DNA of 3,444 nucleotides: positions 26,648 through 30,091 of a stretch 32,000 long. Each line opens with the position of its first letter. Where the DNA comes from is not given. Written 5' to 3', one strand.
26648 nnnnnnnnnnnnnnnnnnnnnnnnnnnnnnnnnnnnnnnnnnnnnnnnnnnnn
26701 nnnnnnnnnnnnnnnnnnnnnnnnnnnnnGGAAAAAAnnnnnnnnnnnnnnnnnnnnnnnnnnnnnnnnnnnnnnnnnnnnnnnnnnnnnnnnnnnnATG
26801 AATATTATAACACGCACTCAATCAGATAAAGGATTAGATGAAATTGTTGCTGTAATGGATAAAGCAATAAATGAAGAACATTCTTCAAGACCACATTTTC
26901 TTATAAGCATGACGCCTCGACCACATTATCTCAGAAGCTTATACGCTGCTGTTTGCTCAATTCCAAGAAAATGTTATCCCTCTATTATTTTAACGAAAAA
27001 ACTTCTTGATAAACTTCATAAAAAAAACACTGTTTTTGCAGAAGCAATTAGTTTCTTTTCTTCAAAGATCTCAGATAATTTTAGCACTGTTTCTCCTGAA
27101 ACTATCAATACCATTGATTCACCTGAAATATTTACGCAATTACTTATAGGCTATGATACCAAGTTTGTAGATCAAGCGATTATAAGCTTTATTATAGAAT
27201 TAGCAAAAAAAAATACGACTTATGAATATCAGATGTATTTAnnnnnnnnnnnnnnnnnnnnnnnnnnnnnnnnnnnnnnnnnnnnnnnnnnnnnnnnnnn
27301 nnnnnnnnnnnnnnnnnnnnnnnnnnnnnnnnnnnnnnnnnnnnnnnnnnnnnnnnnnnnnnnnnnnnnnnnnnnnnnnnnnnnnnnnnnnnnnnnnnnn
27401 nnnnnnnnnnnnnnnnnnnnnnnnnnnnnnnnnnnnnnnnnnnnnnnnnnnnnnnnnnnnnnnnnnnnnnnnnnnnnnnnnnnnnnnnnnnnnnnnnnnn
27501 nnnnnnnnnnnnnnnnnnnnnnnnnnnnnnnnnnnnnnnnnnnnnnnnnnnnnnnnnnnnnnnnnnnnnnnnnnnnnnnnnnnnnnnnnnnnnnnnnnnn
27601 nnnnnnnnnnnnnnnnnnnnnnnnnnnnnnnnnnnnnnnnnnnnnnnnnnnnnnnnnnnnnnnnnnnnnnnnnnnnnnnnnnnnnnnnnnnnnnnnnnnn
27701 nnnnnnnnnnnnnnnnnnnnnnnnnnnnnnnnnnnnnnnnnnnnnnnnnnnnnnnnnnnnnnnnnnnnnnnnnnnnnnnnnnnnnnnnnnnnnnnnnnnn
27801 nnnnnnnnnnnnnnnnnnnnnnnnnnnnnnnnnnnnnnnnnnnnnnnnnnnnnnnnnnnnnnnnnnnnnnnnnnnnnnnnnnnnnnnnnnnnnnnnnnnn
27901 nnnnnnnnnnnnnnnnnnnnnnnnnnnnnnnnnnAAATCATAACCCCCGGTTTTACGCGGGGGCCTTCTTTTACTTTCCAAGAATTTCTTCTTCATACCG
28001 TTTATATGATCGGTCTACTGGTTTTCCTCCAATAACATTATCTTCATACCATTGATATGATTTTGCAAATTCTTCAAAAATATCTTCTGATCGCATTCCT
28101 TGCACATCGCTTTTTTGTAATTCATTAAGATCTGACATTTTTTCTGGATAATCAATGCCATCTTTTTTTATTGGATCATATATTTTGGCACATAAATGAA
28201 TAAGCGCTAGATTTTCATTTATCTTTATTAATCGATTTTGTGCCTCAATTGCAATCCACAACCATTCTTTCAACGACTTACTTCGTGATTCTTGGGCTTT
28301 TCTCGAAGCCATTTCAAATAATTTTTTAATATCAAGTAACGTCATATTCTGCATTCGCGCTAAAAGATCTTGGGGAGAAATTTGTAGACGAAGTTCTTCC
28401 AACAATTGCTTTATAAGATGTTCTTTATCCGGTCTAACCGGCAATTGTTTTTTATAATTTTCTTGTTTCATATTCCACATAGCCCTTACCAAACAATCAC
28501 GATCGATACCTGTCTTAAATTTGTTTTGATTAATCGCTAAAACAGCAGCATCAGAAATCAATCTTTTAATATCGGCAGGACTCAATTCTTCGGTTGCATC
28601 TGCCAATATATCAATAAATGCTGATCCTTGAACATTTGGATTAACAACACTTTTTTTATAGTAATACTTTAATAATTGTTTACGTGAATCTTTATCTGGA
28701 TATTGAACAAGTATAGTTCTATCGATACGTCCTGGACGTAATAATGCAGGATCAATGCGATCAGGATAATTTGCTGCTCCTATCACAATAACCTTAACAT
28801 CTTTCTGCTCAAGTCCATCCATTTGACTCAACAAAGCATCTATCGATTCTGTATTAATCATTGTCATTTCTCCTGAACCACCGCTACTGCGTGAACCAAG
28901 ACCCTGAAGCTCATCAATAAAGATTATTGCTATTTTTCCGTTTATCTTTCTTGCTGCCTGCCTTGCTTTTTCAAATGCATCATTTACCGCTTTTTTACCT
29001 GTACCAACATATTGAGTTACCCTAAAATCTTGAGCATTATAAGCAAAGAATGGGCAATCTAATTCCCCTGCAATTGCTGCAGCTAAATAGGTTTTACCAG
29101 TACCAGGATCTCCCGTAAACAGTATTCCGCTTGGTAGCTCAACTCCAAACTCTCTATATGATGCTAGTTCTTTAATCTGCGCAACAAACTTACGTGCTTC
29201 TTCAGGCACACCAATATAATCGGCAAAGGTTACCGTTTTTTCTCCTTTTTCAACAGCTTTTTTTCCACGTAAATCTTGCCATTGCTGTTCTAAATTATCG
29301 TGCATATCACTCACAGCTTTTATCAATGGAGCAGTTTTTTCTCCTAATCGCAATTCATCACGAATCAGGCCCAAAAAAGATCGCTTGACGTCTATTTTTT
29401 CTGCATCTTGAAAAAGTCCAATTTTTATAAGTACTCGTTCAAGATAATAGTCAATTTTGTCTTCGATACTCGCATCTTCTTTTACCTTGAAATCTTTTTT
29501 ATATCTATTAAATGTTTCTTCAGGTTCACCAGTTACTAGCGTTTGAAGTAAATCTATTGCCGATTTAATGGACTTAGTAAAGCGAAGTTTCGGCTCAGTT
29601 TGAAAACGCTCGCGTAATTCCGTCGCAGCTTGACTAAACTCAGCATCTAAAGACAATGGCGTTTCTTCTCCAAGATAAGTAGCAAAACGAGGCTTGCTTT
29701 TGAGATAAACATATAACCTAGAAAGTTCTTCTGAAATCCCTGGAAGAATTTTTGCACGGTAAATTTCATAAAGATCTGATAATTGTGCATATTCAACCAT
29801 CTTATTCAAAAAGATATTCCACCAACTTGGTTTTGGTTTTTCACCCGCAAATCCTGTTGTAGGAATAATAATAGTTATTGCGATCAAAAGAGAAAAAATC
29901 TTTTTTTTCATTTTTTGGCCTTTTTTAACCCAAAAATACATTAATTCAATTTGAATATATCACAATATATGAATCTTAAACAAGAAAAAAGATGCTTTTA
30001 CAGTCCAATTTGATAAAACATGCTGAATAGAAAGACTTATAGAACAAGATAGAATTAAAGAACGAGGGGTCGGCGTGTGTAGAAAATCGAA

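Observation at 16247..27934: Five-member family of signal-peptide proteins combining Skp1/BTB-like or F-box-like N-regions with beta-propellers (E3 ubiquitin-ligase adaptor mimics?)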

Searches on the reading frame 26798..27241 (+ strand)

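Call 13: search_protein_families(library=pfam, proteins=[window:26798-27241:+], max_evalue=10)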
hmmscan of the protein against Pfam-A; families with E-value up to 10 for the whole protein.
seq(148 aa): 1 family
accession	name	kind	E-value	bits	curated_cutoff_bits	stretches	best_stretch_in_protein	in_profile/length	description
PF02476.21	US2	-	0.21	11.4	25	1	37-94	48-104/198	Herpesvirus US2 family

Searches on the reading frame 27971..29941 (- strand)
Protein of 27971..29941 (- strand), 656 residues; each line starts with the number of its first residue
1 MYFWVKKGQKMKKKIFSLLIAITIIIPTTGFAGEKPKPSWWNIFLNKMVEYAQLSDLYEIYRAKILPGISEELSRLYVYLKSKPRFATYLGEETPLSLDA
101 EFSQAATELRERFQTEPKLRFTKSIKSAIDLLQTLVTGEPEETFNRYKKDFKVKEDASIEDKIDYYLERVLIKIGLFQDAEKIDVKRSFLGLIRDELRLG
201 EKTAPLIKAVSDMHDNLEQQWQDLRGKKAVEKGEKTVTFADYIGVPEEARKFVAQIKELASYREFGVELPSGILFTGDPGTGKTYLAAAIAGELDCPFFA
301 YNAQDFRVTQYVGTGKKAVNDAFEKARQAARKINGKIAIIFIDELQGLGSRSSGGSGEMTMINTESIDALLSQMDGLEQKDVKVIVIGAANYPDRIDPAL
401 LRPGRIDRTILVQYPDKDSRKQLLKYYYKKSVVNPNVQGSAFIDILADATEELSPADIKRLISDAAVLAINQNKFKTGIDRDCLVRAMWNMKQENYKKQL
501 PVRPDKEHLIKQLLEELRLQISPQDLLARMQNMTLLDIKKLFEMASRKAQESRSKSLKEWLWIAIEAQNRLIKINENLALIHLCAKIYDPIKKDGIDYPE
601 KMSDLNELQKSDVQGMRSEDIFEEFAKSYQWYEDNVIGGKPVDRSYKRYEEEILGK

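Call 3: search_protein_families(library=pfam, proteins=[window:27971-29941:-], max_evalue=1)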
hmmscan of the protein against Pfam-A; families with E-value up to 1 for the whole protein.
window:27971-29941:- (656 aa): 20 families
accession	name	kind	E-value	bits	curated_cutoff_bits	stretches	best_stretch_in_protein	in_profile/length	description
PF00004.35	AAA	-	3.3e-34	118.6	21.2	1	273-413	1-130/131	ATPase family associated with various cellular activities (AAA)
PF13401.12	AAA_22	-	2.2e-06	28.5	27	1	273-392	8-126/130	AAA domain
PF17862.7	AAA_lid_3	-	8.2e-05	22.5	27.2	1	443-473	4-34/45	AAA+ lid domain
PF07728.20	AAA_5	-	0.0011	19.4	22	1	273-350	2-80/139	AAA domain (dynein-related subfamily)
PF06068.19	TIP49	-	0.0018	17.9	23.8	1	248-306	31-88/347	TIP49 P-loop domain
PF12775.13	AAA_7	-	0.0042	17.1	25.8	1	272-346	35-110/181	P-loop containing dynein motor region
PF01695.23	IstB_IS21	-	0.0058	16.6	24.1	1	255-292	79-114/238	IstB-like ATP binding protein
PF09848.15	SLFN-g3_helicase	-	0.006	16.3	24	1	273-350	4-93/354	Schlafen group 3, DNA/RNA helicase domain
PF05496.18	RuvB_N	-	0.012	15.8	27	1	239-297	6-60/159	Holliday junction DNA helicase RuvB P-loop domain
PF13238.12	AAA_18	-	0.016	16.1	29.4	1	273-308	1-33/128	AAA domain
PF13191.12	AAA_16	-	0.024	15.6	32.6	1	270-297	24-51/167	AAA ATPase domain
PF13521.12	AAA_28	-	0.053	14.2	27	1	273-322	2-50/164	AAA domain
PF13173.12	AAA_14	-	0.054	13.9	27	1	274-348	6-74/129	AAA domain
PF05621.17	TniB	-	0.054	13.4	22.4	0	499-535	76-112/189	Bacterial TniB protein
PF13479.12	AAA_24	-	0.061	13.6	27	1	273-348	5-76/195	AAA domain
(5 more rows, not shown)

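Call 79: search_protein_families(library=ncbifam, proteins=[window:27971-29941:-], max_evalue=0.00001)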
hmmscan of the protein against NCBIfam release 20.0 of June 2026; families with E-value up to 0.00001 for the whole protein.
window:27971-29941:- (656 aa): 16 families
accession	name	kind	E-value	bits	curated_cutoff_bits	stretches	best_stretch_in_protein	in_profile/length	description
TIGR01241.2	FtsH_fam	equivalog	1.9e-57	195.4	600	1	227-487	149-398/598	ATP-dependent zinc metalloprotease FtsH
NF003069.1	PRK03992.1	subfamily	3.4e-46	158.1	500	1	236-494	127-375/379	proteasome-activating nucleotidase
NF008004.0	PRK10733.1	equivalog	1.1e-45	155.7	1008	1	236-474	148-377/644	ATP-dependent zinc metalloprotease FtsH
TIGR01242.2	TIGR01242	subfamily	2e-42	145.5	500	1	256-493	134-357/362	proteasome-activating nucleotidase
TIGR01243.1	CDC48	subfamily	4.3e-41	141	802.65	1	256-486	473-678/733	CDC48 family AAA ATPase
NF041006.2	cell_div_CdvC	equivalog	6.8e-38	130.5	650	1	158-477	26-329/370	cell division protein CdvC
NF047747.1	PrtsmActNtasePan2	equivalog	6.2e-37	127.8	700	1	222-475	133-378/397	proteasome-activating nucleotidase Pan2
NF047748.1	PrtsmActNtasePan1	equivalog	4e-36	124.9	750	1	233-476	141-376/405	proteasome-activating nucleotidase Pan1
TIGR03689.1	pup_AAA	equivalog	2e-28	99.4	504.75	1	261-432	207-382/512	proteasome ATPase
NF042959.1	IteA_antiphage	equivalog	2.8e-21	76.1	510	1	247-499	102-332/367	anti-phage ATPase IteA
NF003229.0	PRK04195.1-5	equivalog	5.8e-08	31.9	280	1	260-355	34-123/413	replication factor C large subunit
NF003745.1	PRK05342.1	equivalog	4.8e-07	29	359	1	267-356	105-194/418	ATP-dependent Clp protease ATP-binding subunit ClpX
NF009881.0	PRK13341.1-2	equivalog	7.7e-07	27.3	651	1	271-345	53-118/736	AAA family ATPase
NF005992.0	PRK08116.1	subfamily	1.5e-06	27.5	189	1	222-294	67-138/269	hypothetical protein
NF003230.0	PRK04195.1-6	equivalog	2e-06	26.7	441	1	270-362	39-124/494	replication factor C large subunit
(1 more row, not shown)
